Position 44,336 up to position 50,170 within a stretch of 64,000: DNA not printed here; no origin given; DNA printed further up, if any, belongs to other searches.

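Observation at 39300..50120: Lower-GC defence island with Druantia type II-like operon (C5-MTase, two unknowns, 1844-aa helicase-DUF1998)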

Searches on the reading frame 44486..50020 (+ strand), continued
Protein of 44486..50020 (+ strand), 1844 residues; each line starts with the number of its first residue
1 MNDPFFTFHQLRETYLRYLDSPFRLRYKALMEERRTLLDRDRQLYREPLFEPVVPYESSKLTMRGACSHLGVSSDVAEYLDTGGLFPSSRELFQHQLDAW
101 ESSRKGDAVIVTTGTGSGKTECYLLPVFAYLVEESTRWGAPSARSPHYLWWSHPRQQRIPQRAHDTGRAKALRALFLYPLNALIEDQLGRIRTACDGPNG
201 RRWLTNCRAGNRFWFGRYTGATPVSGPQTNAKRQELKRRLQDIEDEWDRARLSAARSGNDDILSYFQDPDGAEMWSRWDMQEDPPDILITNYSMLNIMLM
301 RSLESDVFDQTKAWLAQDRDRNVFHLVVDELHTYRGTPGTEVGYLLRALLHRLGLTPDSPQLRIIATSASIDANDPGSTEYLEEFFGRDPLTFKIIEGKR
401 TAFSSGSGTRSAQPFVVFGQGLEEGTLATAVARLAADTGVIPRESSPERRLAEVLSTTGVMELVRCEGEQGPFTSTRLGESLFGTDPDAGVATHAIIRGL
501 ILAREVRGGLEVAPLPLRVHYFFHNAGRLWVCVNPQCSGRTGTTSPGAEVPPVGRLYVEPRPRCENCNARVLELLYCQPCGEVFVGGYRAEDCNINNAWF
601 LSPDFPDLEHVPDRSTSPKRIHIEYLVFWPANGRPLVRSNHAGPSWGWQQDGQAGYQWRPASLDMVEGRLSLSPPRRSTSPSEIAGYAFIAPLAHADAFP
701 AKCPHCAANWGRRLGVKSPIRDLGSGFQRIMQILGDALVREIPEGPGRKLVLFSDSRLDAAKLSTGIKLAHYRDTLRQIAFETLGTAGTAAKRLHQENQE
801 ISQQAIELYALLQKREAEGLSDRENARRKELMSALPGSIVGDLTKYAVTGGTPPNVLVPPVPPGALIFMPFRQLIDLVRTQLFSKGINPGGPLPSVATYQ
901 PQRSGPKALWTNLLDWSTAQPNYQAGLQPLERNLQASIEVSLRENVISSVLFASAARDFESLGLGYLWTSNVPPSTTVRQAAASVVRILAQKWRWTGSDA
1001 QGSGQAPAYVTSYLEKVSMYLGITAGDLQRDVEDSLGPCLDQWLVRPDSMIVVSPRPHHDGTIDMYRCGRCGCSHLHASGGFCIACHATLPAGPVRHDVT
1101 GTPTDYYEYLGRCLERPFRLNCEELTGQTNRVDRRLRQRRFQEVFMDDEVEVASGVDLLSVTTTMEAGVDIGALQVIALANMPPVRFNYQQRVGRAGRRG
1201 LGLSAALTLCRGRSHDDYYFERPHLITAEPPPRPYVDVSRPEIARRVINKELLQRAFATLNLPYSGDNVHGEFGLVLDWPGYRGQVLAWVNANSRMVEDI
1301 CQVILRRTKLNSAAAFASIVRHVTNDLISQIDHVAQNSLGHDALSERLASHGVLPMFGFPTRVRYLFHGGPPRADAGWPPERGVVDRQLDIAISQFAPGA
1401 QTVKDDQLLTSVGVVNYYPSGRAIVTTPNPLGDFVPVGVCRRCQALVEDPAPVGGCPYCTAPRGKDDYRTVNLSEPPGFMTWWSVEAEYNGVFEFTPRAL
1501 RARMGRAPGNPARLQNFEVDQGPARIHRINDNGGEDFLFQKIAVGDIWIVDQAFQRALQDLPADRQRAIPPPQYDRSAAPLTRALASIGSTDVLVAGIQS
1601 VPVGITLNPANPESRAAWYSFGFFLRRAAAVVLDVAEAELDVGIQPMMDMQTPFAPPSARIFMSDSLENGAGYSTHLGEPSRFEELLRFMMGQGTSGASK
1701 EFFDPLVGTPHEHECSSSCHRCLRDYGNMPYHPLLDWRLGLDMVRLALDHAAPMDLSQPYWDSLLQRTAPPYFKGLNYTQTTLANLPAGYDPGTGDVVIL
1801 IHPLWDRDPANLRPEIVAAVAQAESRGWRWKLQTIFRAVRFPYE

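Call 75: find_encoding_contigs(protein=window:44486-50020:+, flank=10000, max_places=4)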
Protein window:44486-50020:+ (1844 aa): 1 contig read that carries it; 1 place shown.
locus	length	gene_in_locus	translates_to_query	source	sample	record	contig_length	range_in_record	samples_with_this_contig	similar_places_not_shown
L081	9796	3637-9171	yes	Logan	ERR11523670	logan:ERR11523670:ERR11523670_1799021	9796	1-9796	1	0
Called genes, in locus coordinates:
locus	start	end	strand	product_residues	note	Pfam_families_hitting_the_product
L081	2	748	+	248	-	?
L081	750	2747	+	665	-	-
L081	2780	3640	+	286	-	-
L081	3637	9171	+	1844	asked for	PF00270:DEAD, PF27116:YjiV_N, PF00271:Helicase_C (weak)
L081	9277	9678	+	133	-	-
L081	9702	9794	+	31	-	?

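Call 97: search_protein_families(library=pfam, proteins=[window:44486-50017:+], max_evalue=0.1)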
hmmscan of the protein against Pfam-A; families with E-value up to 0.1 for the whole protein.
window:44486-50017:+ (1844 aa): 3 families
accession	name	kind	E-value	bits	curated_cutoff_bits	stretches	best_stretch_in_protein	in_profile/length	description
PF00270.35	DEAD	-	7.9e-13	48.9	26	2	94-196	2-70/167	DEAD/DEAH box helicase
PF00271.37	Helicase_C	-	1.3e-06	29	23.5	1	1117-1200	38-110/110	Helicase conserved C-terminal domain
PF09369.15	MZB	-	0.00073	20.6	24.2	1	1624-1723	4-80/80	MrfA Zn-binding domain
